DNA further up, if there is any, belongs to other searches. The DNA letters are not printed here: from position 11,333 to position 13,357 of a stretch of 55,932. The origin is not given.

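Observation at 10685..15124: B12-radical SAM enzyme sandwiched between prenyl synthase genes: candidate undescribed isoprenoid, quinone or lipid modification system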

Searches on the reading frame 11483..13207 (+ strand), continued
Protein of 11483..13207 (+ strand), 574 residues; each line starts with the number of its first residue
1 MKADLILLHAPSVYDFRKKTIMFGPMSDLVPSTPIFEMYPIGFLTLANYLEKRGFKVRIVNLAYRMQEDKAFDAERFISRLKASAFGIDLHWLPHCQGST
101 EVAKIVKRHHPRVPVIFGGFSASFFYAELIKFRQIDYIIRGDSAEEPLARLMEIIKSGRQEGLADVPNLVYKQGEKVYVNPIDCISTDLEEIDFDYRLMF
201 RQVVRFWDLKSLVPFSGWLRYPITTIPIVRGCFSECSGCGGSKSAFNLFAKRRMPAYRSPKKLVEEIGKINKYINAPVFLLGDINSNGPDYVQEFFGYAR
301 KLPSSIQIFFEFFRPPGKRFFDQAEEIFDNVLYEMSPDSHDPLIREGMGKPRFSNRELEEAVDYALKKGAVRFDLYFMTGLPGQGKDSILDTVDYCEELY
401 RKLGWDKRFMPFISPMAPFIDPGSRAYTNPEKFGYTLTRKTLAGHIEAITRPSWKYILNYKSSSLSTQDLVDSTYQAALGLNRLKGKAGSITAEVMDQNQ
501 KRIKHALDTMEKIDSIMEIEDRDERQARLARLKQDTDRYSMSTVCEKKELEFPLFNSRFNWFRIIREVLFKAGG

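Call 48: search_protein_families(library=pfam, proteins=[P0123, P0126, P0128, P0138, P0130, P0265, P0269, P0203, P0189], max_evalue=0.0001)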
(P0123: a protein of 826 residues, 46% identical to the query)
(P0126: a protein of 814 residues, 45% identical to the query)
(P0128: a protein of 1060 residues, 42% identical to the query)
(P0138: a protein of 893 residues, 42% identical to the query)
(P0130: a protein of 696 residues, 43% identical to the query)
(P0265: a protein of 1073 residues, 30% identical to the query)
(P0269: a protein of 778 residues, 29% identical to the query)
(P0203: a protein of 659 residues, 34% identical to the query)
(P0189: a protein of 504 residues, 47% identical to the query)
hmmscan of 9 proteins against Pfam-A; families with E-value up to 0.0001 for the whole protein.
P0123 (826 aa): 8 families
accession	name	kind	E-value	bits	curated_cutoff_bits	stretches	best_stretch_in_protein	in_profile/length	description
PF01209.24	Ubie_methyltran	-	2.9e-71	239.9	20.1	1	584-809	7-233/233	ubiE/COQ5 methyltransferase family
PF13649.12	Methyltransf_25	-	9.8e-21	74.7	27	1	628-723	1-97/97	Methyltransferase domain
PF08241.18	Methyltransf_11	-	3.1e-18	66.6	21.2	1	629-727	1-95/95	Methyltransferase domain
PF13847.12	Methyltransf_31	-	7.7e-17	61.8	27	1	625-731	4-113/145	Methyltransferase domain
PF02310.24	B12-binding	-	1.5e-12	47.8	32.1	1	38-147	11-115/121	B12 binding domain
PF08242.18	Methyltransf_12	-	5.2e-12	46.8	30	1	629-725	1-98/98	Methyltransferase domain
PF04055.27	Radical_SAM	-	2.3e-11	44.6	29.5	1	231-396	4-165/166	Radical SAM superfamily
PF13489.12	Methyltransf_23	-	1.5e-10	41.5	27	1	610-731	7-120/164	Methyltransferase domain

P0126 (814 aa): 3 families
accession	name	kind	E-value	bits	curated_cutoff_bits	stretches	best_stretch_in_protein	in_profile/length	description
PF00902.23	TatC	-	1.3e-65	221.6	25.1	1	585-794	1-208/208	Sec-independent protein translocase protein (TatC)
PF02310.24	B12-binding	-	8.4e-15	55.1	32.1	1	30-145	3-114/121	B12 binding domain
PF04055.27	Radical_SAM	-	2.2e-05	25.1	29.5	1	227-393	3-165/166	Radical SAM superfamily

P0128 (1060 aa): 3 families
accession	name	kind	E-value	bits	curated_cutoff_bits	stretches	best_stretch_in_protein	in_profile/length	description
PF09587.15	PGA_cap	-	2.7e-71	240.5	27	1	755-997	3-255/255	Bacterial capsule synthesis protein PGA_cap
PF02310.24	B12-binding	-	3.5e-19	69.3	32.1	1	30-138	10-114/121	B12 binding domain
PF04055.27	Radical_SAM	-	3.6e-10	40.7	29.5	1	222-388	3-165/166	Radical SAM superfamily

P0138 (893 aa): 8 families
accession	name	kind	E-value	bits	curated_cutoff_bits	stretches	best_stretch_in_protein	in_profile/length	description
PF01209.24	Ubie_methyltran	-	1e-69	234.9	20.1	1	664-893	5-233/233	ubiE/COQ5 methyltransferase family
PF13649.12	Methyltransf_25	-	7.5e-18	65.5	27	1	711-807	2-97/97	Methyltransferase domain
PF08241.18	Methyltransf_11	-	4e-17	63.1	21.2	1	711-811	1-95/95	Methyltransferase domain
PF08242.18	Methyltransf_12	-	2.7e-14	54.1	30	1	711-809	1-98/98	Methyltransferase domain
PF13847.12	Methyltransf_31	-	2e-12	47.5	27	1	706-815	3-113/145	Methyltransferase domain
PF02310.24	B12-binding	-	1.1e-11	45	32.1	1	15-124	10-115/121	B12 binding domain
PF04055.27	Radical_SAM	-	7.9e-08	33.1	29.5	1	212-381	2-164/166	Radical SAM superfamily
PF13489.12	Methyltransf_23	-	4e-07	30.3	27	1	700-877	14-163/164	Methyltransferase domain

P0130 (696 aa): 1 family
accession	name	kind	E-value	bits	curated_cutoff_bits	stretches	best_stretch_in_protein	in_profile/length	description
PF02310.24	B12-binding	-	2.1e-09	37.7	32.1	1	37-146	10-115/121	B12 binding domain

P0265 (1073 aa): 4 families
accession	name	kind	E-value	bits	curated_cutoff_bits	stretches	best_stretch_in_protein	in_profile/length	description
PF02310.24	B12-binding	-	2e-26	92.6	32.1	2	580-693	11-120/121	B12 binding domain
PF04055.27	Radical_SAM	-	5.8e-26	92.1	29.5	2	755-926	3-166/166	Radical SAM superfamily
PF19864.5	Radical_SAM_N2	-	3.2e-06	27.1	29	0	645-701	77-129/151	Radical SAM proteins, N-terminal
PF08497.15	Radical_SAM_N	-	1.2e-05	25.2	25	0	88-183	118-228/301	Radical SAM N-terminal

P0269 (778 aa): 2 families
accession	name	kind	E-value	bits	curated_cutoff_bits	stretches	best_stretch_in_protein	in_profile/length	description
PF04055.27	Radical_SAM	-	6.1e-14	53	29.5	1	227-391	2-162/166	Radical SAM superfamily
PF02310.24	B12-binding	-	3.8e-07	30.4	32.1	1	76-157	36-118/121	B12 binding domain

P0203 (659 aa): 1 family
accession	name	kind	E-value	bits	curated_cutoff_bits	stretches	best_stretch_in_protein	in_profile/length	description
PF04055.27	Radical_SAM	-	9.3e-06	26.4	29.5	1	235-402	3-165/166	Radical SAM superfamily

P0189 (504 aa): 1 family
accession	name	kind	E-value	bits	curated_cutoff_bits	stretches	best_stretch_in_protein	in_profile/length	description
PF02310.24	B12-binding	-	5.2e-15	55.8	32.1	1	230-345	6-115/121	B12 binding domain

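Call 54: list_cluster_members(proteins=[P0123, P0124, P0127, P0131, P0133, P0135, P0136, P0138, P0142, P0148])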
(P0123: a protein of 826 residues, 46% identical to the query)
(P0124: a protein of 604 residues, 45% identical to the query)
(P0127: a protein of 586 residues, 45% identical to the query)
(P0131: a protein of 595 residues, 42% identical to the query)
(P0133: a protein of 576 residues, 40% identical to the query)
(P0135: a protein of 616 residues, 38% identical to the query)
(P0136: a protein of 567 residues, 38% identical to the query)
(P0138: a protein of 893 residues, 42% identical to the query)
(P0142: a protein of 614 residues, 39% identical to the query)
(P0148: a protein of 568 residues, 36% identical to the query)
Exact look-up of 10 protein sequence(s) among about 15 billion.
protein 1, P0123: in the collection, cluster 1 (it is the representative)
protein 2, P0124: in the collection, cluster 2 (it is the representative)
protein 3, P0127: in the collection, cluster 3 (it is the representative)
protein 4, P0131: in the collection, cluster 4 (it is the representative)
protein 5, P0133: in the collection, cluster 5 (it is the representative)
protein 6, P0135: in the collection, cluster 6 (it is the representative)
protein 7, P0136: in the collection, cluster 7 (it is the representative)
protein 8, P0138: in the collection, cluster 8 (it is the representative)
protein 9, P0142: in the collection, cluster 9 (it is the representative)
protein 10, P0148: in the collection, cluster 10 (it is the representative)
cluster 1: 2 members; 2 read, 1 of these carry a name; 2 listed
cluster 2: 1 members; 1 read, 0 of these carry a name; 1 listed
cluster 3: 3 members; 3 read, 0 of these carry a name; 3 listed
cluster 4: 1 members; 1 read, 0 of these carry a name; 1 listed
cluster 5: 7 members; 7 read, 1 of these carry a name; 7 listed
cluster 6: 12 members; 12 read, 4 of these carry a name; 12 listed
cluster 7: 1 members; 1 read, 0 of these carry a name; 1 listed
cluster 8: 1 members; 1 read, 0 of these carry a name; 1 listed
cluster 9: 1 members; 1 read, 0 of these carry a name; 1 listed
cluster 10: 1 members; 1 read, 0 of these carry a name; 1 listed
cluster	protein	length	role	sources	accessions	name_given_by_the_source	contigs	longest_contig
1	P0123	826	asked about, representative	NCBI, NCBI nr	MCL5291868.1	MAG: TIGR04190 family B12-binding domain/radical SAM domain protein [Actinobacteria ... | TIGR04190 family B12-binding domain/radical SAM domain protein [Actinomycetota bacterium]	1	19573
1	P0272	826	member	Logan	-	-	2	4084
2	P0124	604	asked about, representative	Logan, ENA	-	-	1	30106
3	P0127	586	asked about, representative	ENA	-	-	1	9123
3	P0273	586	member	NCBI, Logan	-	-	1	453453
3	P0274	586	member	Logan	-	-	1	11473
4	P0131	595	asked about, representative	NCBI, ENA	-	-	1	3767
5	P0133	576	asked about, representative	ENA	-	-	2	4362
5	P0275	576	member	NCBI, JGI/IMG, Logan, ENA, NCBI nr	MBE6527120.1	MAG: TIGR04190 family B12-binding domain/radical SAM domain protein [Thermoplasmata ... | TIGR04190 family B12-binding domain/radical SAM domain protein [Thermoplasmata archaeon]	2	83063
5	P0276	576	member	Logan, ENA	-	-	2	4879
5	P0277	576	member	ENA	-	-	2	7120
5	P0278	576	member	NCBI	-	-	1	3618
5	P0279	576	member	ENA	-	-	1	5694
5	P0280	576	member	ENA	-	-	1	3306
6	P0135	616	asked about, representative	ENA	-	-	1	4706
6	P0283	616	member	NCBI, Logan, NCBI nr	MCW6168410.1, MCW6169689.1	MAG: TIGR04190 family B12-binding domain/radical SAM domain protein [Thermoplasmatales ... | TIGR04190 family B12-binding domain/radical SAM domain protein [Thermoplasmatales ...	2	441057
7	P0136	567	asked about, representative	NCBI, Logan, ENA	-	-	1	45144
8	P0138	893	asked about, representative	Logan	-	-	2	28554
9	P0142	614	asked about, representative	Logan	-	-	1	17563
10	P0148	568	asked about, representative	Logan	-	-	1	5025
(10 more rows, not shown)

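Call 55: find_encoding_contigs(protein=P0283, flank=7000, max_places=1)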
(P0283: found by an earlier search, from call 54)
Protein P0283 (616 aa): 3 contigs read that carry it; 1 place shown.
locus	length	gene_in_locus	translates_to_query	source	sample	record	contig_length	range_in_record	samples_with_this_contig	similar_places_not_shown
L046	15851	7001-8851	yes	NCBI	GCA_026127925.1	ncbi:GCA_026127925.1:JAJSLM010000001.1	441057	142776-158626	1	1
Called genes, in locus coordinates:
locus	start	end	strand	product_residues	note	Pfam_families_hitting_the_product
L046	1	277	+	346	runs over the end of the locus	PF00146:NADHdh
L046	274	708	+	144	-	PF13183:Fer4_8 (faint), PF13484:Fer4_16 (faint), PF14697:Fer4_21 (weak), PF25160:LdpA_Fe-S-bd (faint), PF12797:Fer4_2 (faint), PF13237:Fer4_10 (faint), PF12838:Fer4_7, PF13187:Fer4_9 (weak), +2 more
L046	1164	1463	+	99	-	PF00420:Oxidored_q2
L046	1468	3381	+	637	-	PF00662:Proton_antipo_N, PF00361:Proton_antipo_M, PF06455:NADH5_C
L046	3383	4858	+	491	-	PF00361:Proton_antipo_M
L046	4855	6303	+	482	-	PF00361:Proton_antipo_M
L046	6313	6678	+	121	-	-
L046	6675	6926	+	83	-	-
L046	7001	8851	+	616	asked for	PF02310:B12-binding, PF04055:Radical_SAM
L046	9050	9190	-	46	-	-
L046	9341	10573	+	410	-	PF02040:ArsB, PF03600:CitMHS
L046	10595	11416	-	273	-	PF00902:TatC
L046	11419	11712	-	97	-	PF02416:TatA_B_E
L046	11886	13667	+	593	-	PF00083:Sugar_tr (weak), PF07690:MFS_1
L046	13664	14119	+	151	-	PF22381:Staph_reg_Sar_Rot, PF12802:MarR_2, PF01047:MarR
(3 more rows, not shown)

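Call 56: find_encoding_contigs(protein=P0275, flank=7000, max_places=1)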
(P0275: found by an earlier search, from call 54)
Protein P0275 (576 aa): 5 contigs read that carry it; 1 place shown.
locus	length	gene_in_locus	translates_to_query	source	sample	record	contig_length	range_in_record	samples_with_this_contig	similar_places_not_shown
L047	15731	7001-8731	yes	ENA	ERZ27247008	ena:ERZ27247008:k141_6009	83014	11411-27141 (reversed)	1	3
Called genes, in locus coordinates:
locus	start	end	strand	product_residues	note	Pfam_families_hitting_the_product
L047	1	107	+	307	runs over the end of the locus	PF01008:IF-2B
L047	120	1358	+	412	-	PF02788:RuBisCO_large_N, PF00016:RuBisCO_large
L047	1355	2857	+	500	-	PF01568:Molydop_binding (weak), PF02885:Glycos_trans_3N, PF00591:Glycos_transf_3, PF07831:PYNP_C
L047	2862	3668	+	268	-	PF01522:Polysacc_deac_1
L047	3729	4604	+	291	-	PF00763:THF_DHG_CYH, PF02882:THF_DHG_CYH_C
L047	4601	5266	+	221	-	PF01885:PTS_2-RNA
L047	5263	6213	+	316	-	PF22641:TiaS_TCKD, PF08489:TiaS_FLD (faint)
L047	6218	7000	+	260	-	PF01255:Prenyltransf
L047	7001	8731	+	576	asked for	PF02310:B12-binding, PF04055:Radical_SAM (weak)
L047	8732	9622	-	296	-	PF03807:F420_oxidored, PF14748:P5CR_dimer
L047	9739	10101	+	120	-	PF00507:Oxidored_q4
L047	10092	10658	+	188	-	PF01058:Oxidored_q6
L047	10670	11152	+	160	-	PF00329:Complex1_30kDa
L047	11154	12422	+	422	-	PF00346:Complex1_49kDa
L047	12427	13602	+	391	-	PF00146:NADHdh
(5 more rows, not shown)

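Call 77: list_cluster_members(proteins=[P0125, P0132, P0134, P0137, P0140, P0141, P0145, P0146, P0147, P0150])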
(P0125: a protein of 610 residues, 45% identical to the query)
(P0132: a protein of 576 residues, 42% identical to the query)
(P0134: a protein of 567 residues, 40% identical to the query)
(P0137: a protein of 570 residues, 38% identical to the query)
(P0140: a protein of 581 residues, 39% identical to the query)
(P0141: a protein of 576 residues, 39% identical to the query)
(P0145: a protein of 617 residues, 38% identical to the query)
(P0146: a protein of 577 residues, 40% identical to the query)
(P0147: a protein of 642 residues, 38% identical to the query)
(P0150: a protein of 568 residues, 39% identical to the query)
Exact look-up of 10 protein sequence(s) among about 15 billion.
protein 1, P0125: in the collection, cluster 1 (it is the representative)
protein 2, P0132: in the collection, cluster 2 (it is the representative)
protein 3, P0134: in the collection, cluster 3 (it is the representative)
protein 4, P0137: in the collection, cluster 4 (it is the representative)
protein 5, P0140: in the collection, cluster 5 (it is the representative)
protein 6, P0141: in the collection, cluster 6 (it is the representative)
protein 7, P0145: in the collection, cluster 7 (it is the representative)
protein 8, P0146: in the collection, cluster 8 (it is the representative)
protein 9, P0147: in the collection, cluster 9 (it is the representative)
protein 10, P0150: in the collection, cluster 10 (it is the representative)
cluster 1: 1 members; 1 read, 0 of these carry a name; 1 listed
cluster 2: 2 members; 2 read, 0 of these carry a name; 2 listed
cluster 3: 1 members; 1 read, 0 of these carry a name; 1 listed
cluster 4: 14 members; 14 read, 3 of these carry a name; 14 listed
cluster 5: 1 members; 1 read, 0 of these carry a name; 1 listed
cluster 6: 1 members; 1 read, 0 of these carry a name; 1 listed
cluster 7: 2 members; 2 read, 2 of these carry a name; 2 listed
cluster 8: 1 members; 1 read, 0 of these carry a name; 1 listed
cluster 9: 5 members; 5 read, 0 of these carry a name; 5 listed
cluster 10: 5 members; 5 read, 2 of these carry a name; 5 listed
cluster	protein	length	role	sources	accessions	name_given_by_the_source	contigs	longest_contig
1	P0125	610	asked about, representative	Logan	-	-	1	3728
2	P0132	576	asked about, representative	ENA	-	-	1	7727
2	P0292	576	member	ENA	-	-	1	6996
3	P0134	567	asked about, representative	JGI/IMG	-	-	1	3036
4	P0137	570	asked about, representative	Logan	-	-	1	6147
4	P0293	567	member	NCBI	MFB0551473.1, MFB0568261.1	MAG: TIGR04190 family B12-binding domain/radical SAM domain protein [Nitrososphaeria ...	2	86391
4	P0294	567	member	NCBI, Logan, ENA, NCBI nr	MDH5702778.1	MAG: TIGR04190 family B12-binding domain/radical SAM domain protein [Aigarchaeota ... | TIGR04190 family B12-binding domain/radical SAM domain protein [Aigarchaeota archaeon]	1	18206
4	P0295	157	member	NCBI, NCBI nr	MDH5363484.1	MAG: cobalamin-dependent protein, partial [Aigarchaeota archaeon] | cobalamin-dependent protein [Aigarchaeota archaeon]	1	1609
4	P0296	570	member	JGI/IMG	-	-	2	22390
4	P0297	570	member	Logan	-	-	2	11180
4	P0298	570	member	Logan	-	-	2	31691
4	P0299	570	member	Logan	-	-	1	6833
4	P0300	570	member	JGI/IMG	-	-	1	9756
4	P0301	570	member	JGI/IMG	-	-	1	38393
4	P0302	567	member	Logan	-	-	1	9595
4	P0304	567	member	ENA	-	-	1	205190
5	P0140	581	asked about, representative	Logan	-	-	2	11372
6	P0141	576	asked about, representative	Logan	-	-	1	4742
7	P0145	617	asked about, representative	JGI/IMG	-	B12-binding domain/radical SAM domain protein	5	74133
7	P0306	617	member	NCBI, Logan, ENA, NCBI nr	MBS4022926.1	MAG: TIGR04190 family B12-binding domain/radical SAM domain protein [Dethiobacter sp.] | TIGR04190 family B12-binding domain/radical SAM domain protein [Dethiobacter sp.]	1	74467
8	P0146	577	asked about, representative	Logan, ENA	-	-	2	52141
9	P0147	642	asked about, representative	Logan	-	-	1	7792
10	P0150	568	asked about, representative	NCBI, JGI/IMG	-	B12-binding domain/radical SAM domain protein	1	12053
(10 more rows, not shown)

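Call 78: find_encoding_contigs(protein=P0306, flank=7000, max_places=1)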
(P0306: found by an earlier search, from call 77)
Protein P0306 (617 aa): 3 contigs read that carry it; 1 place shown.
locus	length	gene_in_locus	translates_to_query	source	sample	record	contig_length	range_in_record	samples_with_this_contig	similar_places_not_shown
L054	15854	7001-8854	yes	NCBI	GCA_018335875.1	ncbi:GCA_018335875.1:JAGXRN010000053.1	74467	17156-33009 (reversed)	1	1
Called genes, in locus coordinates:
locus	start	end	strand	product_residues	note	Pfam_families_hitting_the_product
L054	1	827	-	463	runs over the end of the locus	PF00672:HAMP, PF07730:HisKA_3, PF02518:HATPase_c, PF13581:HATPase_c_2 (weak)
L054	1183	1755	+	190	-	PF04205:FMN_bind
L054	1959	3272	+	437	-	PF13375:RnfC_N, PF01512:Complex1_51K, PF10531:SLBB, PF12797:Fer4_2 (faint), PF00037:Fer4 (faint), PF13237:Fer4_10 (weak)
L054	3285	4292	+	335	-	PF03116:NQR2_RnfD_RnfE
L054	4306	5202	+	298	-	PF01040:UbiA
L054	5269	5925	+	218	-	PF06971:Put_DNA-bind_N, PF02629:CoA_binding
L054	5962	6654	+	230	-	PF01292:Ni_hydr_CYTB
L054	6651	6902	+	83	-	-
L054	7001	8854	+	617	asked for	PF02310:B12-binding, PF04055:Radical_SAM (weak)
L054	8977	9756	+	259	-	PF01551:Peptidase_M23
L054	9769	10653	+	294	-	PF02163:Peptidase_M50, PF00571:CBS (faint)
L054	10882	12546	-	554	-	PF00361:Proton_antipo_M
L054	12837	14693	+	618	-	PF19864:Radical_SAM_N2, PF04055:Radical_SAM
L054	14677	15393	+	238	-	PF10105:DUF2344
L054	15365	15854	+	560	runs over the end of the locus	PF10150:RNase_E_G, PF00013:KH_1 (faint), PF22675:KH-I_KHDC4-BBP (faint), PF01938:TRAM (weak)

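Call 79: find_encoding_contigs(protein=P0304, flank=7000, max_places=1)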
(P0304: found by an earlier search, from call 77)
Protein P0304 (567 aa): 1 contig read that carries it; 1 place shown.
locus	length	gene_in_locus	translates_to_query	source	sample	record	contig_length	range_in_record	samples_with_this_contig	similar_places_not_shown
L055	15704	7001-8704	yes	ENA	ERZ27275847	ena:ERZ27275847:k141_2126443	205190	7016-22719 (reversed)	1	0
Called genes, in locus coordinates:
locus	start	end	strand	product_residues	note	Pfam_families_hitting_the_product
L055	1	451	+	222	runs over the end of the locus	PF00687:Ribosomal_L1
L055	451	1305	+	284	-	PF00466:Ribosomal_L10, PF17777:RL10P_insert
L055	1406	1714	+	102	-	PF00428:Ribosomal_60s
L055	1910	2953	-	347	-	PF00291:PALP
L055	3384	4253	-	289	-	PF02629:CoA_binding, PF13380:CoA_binding_2 (faint), PF13607:Succ_CoA_lig, PF00549:Ligase_CoA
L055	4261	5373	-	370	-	PF08442:ATP-grasp_2, PF13549:ATP-grasp_5, PF24948:Citrate_synth_N (weak), PF00549:Ligase_CoA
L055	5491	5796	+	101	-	PF01918:Alba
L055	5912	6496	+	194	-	-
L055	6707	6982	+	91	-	PF13192:Thioredoxin_3 (weak)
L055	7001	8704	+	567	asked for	PF02310:B12-binding, PF04055:Radical_SAM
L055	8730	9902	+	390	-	PF00890:FAD_binding_2 (weak), PF01266:DAO (weak), PF01946:Thi4 (weak), PF03486:HI0933_like (weak), PF05834:Lycopene_cycl (weak), PF07992:Pyr_redox_2 (weak), PF13450:NAD_binding_8 (weak), PF22578:GGR_cat, +1 more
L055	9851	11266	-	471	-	PF01142:TruD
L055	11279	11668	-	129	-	PF01981:PTH2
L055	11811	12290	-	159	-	PF03439:Spt5-NGN, PF00467:KOW (weak), PF23284:KOW2_Spt5 (weak)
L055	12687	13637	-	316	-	PF02729:OTCace_N, PF00185:OTCace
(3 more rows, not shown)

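Call 80: find_encoding_contigs(protein=P0146, flank=7000, max_places=1)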
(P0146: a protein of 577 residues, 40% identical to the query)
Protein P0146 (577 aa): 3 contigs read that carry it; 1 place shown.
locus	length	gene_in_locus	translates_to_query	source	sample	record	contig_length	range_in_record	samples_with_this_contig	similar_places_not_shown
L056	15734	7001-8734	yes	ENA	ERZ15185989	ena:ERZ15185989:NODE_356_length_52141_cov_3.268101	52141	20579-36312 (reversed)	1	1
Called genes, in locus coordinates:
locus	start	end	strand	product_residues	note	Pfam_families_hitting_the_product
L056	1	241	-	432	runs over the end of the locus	-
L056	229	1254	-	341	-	PF00005:ABC_tran, PF08352:oligo_HPY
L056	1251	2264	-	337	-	PF00005:ABC_tran, PF13304:AAA_21, PF08352:oligo_HPY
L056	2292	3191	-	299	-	PF12911:OppC_N, PF00528:BPD_transp_1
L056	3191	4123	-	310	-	PF19300:BPD_transp_1_N (weak), PF00528:BPD_transp_1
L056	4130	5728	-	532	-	PF00496:SBP_bac_5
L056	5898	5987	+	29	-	-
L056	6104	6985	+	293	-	PF00768:Peptidase_S11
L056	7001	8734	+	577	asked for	PF02310:B12-binding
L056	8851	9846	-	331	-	PF01384:PHO4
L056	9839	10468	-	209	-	PF01865:PhoU_div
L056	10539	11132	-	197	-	PF12804:NTP_transf_3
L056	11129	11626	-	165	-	PF03205:MobB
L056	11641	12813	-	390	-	PF07690:MFS_1, PF12832:MFS_1_like (weak)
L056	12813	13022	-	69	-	PF05979:DUF896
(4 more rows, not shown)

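Call 81: predict_structure(alignment_id=A2)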
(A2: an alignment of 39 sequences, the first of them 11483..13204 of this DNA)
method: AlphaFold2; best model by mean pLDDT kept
length: 574 residues; sequences in the alignment: 39
mean_pLDDT: 94.2   pTM: 0.93
mean pLDDT of the five models: 94.2, 94.0, 93.8, 93.5, 92.0
residues with pLDDT >= 90: 494; 70-90: 74; 50-70: 5; < 50: 1
segments of 3 or more residues with pLDDT < 50: none
pLDDT, mean of each block of 10 residues (from residue 1): 97 95 89 92 96 97 96 98 98 96 99 97 98 98 97 94 96 95 92 90 93 92 93 93 94 95 95 91 95 98 95 96 97 96 94 97 98 96 94 98 98 92 95 95 97 95 91 96 97 95 94 96 96 89 84 79 84 54
secondary structure, 60 per line:
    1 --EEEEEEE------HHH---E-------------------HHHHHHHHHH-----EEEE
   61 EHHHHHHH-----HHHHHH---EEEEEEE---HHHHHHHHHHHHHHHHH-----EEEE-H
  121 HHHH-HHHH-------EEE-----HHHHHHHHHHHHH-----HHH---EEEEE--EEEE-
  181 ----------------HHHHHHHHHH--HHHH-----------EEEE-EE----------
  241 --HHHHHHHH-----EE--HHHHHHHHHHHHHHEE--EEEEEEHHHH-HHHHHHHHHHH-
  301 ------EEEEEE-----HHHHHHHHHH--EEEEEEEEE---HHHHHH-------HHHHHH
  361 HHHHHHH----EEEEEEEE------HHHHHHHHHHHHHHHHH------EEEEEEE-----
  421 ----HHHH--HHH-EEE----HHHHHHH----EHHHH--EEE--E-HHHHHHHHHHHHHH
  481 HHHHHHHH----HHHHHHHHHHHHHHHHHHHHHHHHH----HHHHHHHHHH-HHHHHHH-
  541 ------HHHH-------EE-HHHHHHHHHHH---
elements in order: E3-9 H42-51 E57-61 H62-68 H74-79 E83-89 H93-109 E115-118 H120-124 H126-129 E137-139 H145-157 E169-173 E176-179 H197-206 H209-212 E224-227 H243-250 H260-273 E278-283 H284-287 H289-299 E307-312 H318-327 E330-338 H342-347 H355-367 E372-379 H386-402 E409-415 H425-428 E435-437 H442-448 H454-457 E460-462 H467-488 H493-517 H522-531 H533-539 H547-550 H561-571
